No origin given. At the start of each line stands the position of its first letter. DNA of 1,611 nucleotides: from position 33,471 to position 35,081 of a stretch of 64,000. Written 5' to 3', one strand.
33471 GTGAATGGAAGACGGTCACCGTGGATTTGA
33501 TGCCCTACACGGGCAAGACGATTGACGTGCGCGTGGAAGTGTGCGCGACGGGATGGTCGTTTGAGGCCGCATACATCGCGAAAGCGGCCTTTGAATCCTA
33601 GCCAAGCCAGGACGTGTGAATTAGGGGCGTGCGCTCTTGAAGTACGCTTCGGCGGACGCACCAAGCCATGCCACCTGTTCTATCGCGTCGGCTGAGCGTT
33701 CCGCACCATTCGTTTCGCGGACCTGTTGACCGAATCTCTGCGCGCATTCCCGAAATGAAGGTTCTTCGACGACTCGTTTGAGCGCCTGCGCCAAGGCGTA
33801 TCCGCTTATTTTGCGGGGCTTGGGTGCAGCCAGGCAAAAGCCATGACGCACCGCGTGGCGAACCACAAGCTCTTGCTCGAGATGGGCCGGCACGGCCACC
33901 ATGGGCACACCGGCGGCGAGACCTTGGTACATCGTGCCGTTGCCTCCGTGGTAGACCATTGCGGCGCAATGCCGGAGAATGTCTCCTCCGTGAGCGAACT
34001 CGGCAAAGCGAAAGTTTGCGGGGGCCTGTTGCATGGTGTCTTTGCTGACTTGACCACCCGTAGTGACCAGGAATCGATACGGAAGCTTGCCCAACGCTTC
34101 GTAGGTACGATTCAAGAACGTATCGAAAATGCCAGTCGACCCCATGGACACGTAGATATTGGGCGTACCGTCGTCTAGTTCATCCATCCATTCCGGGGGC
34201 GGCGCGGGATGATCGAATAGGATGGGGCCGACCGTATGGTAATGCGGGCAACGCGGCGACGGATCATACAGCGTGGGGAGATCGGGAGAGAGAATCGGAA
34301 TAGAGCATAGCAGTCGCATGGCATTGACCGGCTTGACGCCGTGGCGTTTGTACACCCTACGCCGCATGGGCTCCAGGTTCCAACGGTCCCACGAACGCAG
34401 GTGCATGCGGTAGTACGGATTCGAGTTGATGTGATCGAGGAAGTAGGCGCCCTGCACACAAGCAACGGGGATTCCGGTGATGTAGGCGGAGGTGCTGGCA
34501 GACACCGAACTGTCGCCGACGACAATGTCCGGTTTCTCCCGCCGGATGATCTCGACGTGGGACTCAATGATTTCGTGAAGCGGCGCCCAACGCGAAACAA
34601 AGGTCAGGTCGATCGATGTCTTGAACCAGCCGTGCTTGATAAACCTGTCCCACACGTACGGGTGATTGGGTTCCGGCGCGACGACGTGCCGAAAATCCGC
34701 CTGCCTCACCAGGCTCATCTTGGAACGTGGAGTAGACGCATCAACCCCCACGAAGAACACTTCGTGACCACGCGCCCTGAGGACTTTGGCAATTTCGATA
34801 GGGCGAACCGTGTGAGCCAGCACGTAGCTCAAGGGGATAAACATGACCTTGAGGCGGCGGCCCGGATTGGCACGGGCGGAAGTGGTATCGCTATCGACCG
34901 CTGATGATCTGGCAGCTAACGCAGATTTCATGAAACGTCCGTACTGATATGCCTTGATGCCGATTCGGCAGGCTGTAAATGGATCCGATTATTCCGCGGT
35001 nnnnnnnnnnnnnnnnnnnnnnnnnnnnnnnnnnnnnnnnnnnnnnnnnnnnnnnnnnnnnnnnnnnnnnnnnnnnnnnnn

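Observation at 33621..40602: Compact candidate biosynthetic locus: single-module NRPS (C-A-T-TE) flanked by GT1(MGT-type) and GT4 glycosyltransferases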

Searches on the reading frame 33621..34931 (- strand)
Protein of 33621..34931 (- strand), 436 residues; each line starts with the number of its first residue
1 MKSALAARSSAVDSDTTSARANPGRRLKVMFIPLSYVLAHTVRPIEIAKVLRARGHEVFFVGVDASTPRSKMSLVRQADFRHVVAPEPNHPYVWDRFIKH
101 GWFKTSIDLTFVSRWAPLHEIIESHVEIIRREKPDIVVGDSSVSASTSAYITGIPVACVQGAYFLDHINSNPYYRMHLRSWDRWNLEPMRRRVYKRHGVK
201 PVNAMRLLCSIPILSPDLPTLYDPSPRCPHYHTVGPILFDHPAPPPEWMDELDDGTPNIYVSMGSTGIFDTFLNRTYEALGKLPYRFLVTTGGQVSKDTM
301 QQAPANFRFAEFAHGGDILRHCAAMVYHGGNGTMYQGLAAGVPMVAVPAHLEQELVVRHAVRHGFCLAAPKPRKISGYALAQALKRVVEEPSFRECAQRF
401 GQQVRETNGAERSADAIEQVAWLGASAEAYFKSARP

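Call 3: search_protein_families(library=pfam, proteins=[window:33621-34931:-])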
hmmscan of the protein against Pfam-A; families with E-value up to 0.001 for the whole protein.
window:33621-34931:- (436 aa): 5 families
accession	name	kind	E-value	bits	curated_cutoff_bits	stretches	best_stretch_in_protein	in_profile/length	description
PF06722.18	EryCIII-like_C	-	1.2e-15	58.2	31.7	1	295-402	21-127/145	Erythromycin biosynthesis protein CIII-like, C-terminal domain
PF00201.24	UDPGT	-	8.9e-12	45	19.5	1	259-399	278-417/499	UDP-glucoronosyl and UDP-glucosyl transferase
PF04101.22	Glyco_tran_28_C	-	0.00032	21.2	22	1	264-393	7-146/166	Glycosyltransferase family 28 C-terminal domain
PF13579.12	Glyco_trans_4_4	-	0.00072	20.4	29.7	1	46-196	9-127/158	Glycosyl transferase 4-like domain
PF13439.12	Glyco_transf_4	-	0.00098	19.6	28.5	0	46-183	10-121/170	Glycosyltransferase Family 4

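Call 15: search_protein_families(library=ncbifam, proteins=[window:33621-34931:-], max_evalue=0.01)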
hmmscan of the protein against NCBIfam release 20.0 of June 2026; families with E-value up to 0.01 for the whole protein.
window:33621-34931:- (436 aa): 8 families
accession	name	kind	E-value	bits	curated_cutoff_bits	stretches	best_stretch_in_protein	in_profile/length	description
TIGR01426.2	MGT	subfamily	1.3e-27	96.8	260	1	231-420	203-390/393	macrolide family glycosyltransferase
TIGR04516.1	glycosyl_450act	subfamily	3.4e-20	72.5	440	1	272-407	267-400/418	activator-dependent family glycosyltransferase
NF033129.1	macro_glyco_Mgt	subfamily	2e-13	50.1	700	1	259-419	229-390/393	macrolide-inactivating glycosyltransferase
NF000362.1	self_GT_OleI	exception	5.2e-13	48.9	700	1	233-420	234-419/424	OleI family self-immunity macrolide glycosyltransferase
NF000354.1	glycotrans_Rgt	equivalog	8.5e-07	28.4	800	1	234-414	217-395/411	rifamycin-inactivating glycosyltransferase Rgt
TIGR00661.1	MJ1255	subfamily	9.4e-06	25.1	195.9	0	119-167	79-121/321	MJ1255/VC2487 family glycosyltransferase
NF041548.1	PssE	equivalog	2.8e-05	24.1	120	1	259-350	1-87/146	PssE/Cps14G family polysaccharide biosynthesis glycosyltransferase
NF046028.1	GluronsyltaseWelK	equivalog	0.00021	20.5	400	1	259-353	169-265/319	beta-1,4-glucuronosyltransferase WelK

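Call 27: find_homologous_proteins(query=window:33621-34931:-)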
Query window:33621-34931:- (436 aa): 156 proteins with E <= 0.001 among 6714 candidates; the best 120 are listed.
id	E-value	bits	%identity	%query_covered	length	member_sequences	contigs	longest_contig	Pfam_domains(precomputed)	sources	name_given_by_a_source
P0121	0.0e+0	1016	100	100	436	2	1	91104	PF00201.25,PF06722.19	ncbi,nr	ncbi:MAG: hypothetical protein K1Y02_01830 [Candidatus Hydrogenedentes bacterium]|nr:hypothetical pr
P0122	1.4e-247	840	82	100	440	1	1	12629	PF00201.25,PF06722.19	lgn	-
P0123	3.5e-241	819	79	100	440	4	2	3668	PF00201.25,PF06722.19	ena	-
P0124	1.7e-187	642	67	93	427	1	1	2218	PF00201.25,PF04101.23,PF13579.13,PF06722.19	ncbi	-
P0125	3.3e-146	506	65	77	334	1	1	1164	PF00201.25,PF04101.23,PF06722.19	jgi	jgi:UDP:flavonoid glycosyltransferase YjiC (YdhE family)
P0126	7.0e-145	501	53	92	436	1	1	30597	PF00201.25,PF04101.23,PF13579.13,PF06722.19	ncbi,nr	ncbi:MAG: hypothetical protein IT364_16910 [Candidatus Hydrogenedentes bacterium]|nr:hypothetical pr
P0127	9.5e-145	501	51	98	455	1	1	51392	PF00201.25,PF04101.23,PF06722.19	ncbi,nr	ncbi:MAG: hypothetical protein IT365_16780 [Candidatus Hydrogenedentes bacterium]|nr:hypothetical pr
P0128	6.6e-142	492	52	94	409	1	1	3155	PF00201.25,PF04101.23,PF13579.13,PF06722.19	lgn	-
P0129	3.2e-140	486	52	95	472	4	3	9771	PF00201.25,PF04101.23,PF06722.19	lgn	-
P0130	1.9e-139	483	53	91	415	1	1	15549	PF00201.25,PF06722.19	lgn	-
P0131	3.2e-139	483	52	92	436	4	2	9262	PF00201.25,PF04101.23,PF06722.19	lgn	-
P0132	6.8e-139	482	51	94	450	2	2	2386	PF00201.25,PF04101.23,PF06722.19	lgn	-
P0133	1.6e-138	480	54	91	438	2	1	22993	PF00201.25,PF04101.23,PF06722.19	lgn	-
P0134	8.7e-138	478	52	94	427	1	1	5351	PF00201.25,PF04101.23,PF06722.19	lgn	-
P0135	1.3e-137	477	51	94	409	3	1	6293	PF00201.25,PF04101.23,PF13579.13,PF06722.19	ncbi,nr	ncbi:MAG: hypothetical protein KJ060_12365 [Candidatus Hydrogenedentes bacterium]|nr:hypothetical pr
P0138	5.3e-137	475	54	91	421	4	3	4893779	PF00201.25,PF04101.23,PF06722.19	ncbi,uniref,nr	ncbi:glycosyltransferase [Halomonas organivorans]|uniref:MGT family glycosyltransferase n=1 Tax=Halo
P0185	1.3e-121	425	48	91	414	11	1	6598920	PF00201.25,PF04101.23,PF06722.19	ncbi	-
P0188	2.5e-120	420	49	93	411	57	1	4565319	PF00201.25,PF13528.13,PF04101.23,PF06722.19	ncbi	-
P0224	6.8e-110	386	46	91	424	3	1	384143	PF00201.25,PF04101.23,PF06722.19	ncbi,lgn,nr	ncbi:MAG: hypothetical protein GC168_08920 [Candidatus Hydrogenedens sp.]|nr:hypothetical protein [C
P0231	2.1e-108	381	47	91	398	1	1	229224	PF00201.25,PF04101.23,PF06722.19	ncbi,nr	ncbi:MAG: hypothetical protein IT366_05075 [Candidatus Hydrogenedentes bacterium]|nr:hypothetical pr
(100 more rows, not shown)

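Call 28: find_encoding_contigs(protein=P0138, flank=10000, max_places=2)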
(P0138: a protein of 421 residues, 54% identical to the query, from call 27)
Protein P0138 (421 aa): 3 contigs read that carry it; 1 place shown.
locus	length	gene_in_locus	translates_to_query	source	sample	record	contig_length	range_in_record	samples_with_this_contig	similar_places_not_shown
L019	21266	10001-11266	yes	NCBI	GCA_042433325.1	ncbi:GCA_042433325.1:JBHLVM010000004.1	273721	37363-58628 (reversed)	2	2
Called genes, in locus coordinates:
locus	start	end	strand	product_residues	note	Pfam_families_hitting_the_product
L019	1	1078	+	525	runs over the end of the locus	PF00884:Sulfatase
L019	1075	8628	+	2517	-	PF00109:ketoacyl-synt, PF02801:Ketoacyl-synt_C, PF16197:KAsynt_C_assoc, PF22336:RhiE-like_linker, PF22621:CurL-like_PKS_C, PF00698:Acyl_transf_1, PF21089:PKS_DH_N, PF14765:PS-DH, +7 more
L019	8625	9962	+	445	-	PF00155:Aminotran_1_2, PF01053:Cys_Met_Meta_PP (faint)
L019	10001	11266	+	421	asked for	PF00201:UDPGT, PF04101:Glyco_tran_28_C, PF06722:EryCIII-like_C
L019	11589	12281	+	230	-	PF01389:OmpA_membrane, PF13505:OMP_b-brl (weak)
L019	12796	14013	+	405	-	PF13403:Hint_2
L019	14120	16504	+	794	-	PF12895:ANAPC3 (faint), PF13428:TPR_14 (faint), PF14559:TPR_19 (faint), PF04488:Gly_transf_sug (weak)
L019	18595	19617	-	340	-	PF05721:PhyH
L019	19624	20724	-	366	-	-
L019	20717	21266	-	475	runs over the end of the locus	PF00067:p450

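Call 29: find_encoding_contigs(protein=P0224, flank=10000, max_places=2)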
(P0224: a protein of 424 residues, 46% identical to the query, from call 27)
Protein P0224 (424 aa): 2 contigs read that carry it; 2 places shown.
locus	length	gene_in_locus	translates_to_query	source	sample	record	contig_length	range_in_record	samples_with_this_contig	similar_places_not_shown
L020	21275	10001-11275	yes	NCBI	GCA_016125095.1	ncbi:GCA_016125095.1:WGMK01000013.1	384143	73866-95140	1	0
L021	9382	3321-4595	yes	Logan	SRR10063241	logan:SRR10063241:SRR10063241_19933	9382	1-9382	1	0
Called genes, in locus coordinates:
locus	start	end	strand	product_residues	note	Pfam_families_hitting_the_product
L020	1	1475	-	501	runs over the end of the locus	PF00005:ABC_tran, PF02367:TsaE (faint), PF13304:AAA_21 (faint), PF00005:ABC_tran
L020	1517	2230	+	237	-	PF13489:Methyltransf_23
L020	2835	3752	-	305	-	-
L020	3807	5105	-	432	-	PF13487:HD_5, PF01966:HD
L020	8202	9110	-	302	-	-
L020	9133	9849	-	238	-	PF00535:Glycos_transf_2, PF10111:Glyco_tranf_2_2, PF13641:Glyco_tranf_2_3, PF13506:Glyco_transf_21 (faint)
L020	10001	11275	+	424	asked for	PF04101:Glyco_tran_28_C, PF06722:EryCIII-like_C, PF00201:UDPGT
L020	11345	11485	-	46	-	PF00216:Bac_DNA_binding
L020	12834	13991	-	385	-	-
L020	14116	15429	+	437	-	PF00155:Aminotran_1_2, PF01041:DegT_DnrJ_EryC1, PF00266:Aminotran_5 (faint)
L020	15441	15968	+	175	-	PF07609:DUF1572, PF04978:MST, PF12867:DinB_2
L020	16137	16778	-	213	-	-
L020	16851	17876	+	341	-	-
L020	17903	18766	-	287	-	PF03976:PPK2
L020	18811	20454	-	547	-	PF02878:PGM_PMM_I, PF02879:PGM_PMM_II, PF02880:PGM_PMM_III, PF00408:PGM_PMM_IV (weak)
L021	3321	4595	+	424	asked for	PF04101:Glyco_tran_28_C, PF06722:EryCIII-like_C, PF00201:UDPGT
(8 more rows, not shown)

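Call 30: find_encoding_contigs(protein=P0231, flank=10000, max_places=2)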
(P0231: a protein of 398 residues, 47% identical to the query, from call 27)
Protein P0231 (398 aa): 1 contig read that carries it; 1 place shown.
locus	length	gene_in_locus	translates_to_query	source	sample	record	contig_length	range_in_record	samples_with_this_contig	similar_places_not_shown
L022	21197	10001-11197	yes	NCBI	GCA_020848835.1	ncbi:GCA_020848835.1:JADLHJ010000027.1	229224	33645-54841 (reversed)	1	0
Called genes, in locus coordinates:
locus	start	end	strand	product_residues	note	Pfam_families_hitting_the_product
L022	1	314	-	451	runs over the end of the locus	PF00072:Response_reg, PF00158:Sigma54_activat, PF14532:Sigma54_activ_2, PF25601:AAA_lid_14, PF02954:HTH_8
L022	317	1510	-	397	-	PF00989:PAS, PF13188:PAS_8 (weak), PF08448:PAS_4 (weak), PF13426:PAS_9 (faint), PF00512:HisKA, PF02518:HATPase_c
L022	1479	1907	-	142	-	-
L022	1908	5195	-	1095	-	PF13428:TPR_14 (faint), PF13432:TPR_16 (faint), PF14559:TPR_19 (faint), PF12895:ANAPC3 (faint), PF00515:TPR_1 (faint), PF07719:TPR_2 (faint), PF10602:RPN7 (faint), PF13174:TPR_6 (faint), +4 more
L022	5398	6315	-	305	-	PF00701:DHDPS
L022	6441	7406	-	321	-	PF04168:Alpha-E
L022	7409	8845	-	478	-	PF04174:CP_ATPgrasp_1, PF14403:CP_ATPgrasp_2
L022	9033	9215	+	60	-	PF06902:Fer4_19, PF13370:Fer4_13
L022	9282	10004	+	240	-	PF00756:Esterase (faint), PF01738:DLH (weak), PF02230:Abhydrolase_2 (weak), PF00326:Peptidase_S9 (weak), PF12146:Hydrolase_4 (faint)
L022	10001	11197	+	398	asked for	PF00201:UDPGT, PF04101:Glyco_tran_28_C, PF06722:EryCIII-like_C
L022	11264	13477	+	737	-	PF01553:Acyltransferase, PF12146:Hydrolase_4, PF00326:Peptidase_S9 (weak), PF00561:Abhydrolase_1, PF12697:Abhydrolase_6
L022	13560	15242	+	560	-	PF13372:Alginate_exp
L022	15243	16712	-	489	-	-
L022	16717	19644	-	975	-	PF23500:DUF7133, PF13646:HEAT_2 (faint)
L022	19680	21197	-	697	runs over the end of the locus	PF06439:3keto-disac_hyd, PF04734:Ceramidase_alk (weak)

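Call 31: find_encoding_contigs(protein=P0188, flank=10000, max_places=2)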
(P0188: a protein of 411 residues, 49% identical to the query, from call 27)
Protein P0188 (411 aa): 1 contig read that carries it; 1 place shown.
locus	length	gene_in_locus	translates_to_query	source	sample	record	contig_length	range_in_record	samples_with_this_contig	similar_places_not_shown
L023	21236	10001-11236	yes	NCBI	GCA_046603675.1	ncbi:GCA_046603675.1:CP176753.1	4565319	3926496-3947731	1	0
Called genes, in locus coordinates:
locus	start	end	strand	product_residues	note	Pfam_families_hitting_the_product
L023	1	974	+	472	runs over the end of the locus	PF02881:SRP54_N, PF06414:Zeta_toxin (weak), PF00448:SRP54, PF01656:CbiA (weak), PF13401:AAA_22 (faint), PF02978:SRP_SPB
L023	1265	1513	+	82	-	PF00886:Ribosomal_S16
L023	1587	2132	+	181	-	PF01782:RimM, PF05239:PRC, PF24986:PRC_RimM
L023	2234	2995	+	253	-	PF01746:tRNA_m1G_MT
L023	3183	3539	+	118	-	PF01245:Ribosomal_L19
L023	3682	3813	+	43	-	PF02899:Phage_int_SAM_1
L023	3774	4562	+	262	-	PF02899:Phage_int_SAM_1 (weak), PF00589:Phage_integrase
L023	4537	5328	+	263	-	PF10411:DsbC_N, PF13098:Thioredoxin_2, PF13462:Thioredoxin_4 (faint), PF01323:DSBA (faint)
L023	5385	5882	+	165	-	PF03447:NAD_binding_3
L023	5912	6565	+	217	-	PF00742:Homoserine_dh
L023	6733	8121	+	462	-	PF14821:Thr_synth_N, PF00291:PALP, PF24857:THR4_C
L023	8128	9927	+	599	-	PF01368:DHH, PF02272:DHHA1, PF17768:RecJ_OB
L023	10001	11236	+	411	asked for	PF13528:Glyco_trans_1_3 (faint), PF04101:Glyco_tran_28_C, PF00201:UDPGT, PF06722:EryCIII-like_C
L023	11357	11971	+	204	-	PF19700:DUF6198, PF02588:YitT_membrane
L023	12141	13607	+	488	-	PF00067:p450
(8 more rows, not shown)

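Call 32: find_encoding_contigs(protein=P0185, flank=10000, max_places=2)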
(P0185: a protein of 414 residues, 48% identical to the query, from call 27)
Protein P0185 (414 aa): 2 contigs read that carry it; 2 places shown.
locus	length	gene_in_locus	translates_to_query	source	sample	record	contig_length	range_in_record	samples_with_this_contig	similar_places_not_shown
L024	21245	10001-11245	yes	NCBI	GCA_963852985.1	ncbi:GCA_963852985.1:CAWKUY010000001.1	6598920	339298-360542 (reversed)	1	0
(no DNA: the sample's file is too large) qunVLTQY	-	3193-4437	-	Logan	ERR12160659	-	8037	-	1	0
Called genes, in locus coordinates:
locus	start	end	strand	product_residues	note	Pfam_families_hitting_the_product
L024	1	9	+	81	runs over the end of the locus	-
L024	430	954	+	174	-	PF02463:SMC_N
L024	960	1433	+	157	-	-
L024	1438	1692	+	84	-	-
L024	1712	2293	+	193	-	-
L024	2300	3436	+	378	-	PF13439:Glyco_transf_4, PF13579:Glyco_trans_4_4 (weak), PF00534:Glycos_transf_1, PF13692:Glyco_trans_1_4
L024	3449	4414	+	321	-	-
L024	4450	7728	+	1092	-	PF00668:Condensation, PF00501:AMP-binding, PF13193:AMP-binding_C, PF00550:PP-binding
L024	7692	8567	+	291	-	PF00975:Thioesterase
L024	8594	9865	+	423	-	PF13579:Glyco_trans_4_4 (faint), PF00201:UDPGT, PF06722:EryCIII-like_C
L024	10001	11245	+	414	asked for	PF04101:Glyco_tran_28_C (weak), PF00201:UDPGT, PF06722:EryCIII-like_C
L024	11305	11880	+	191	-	-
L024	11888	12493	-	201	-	PF01844:HNH, PF13395:HNH_4, PF14279:HNH_5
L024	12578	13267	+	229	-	PF12917:YfbR-like, PF13023:HD_3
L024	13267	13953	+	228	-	PF02517:Rce1-like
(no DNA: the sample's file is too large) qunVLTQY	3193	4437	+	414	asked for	PF04101:Glyco_tran_28_C (weak), PF00201:UDPGT, PF06722:EryCIII-like_C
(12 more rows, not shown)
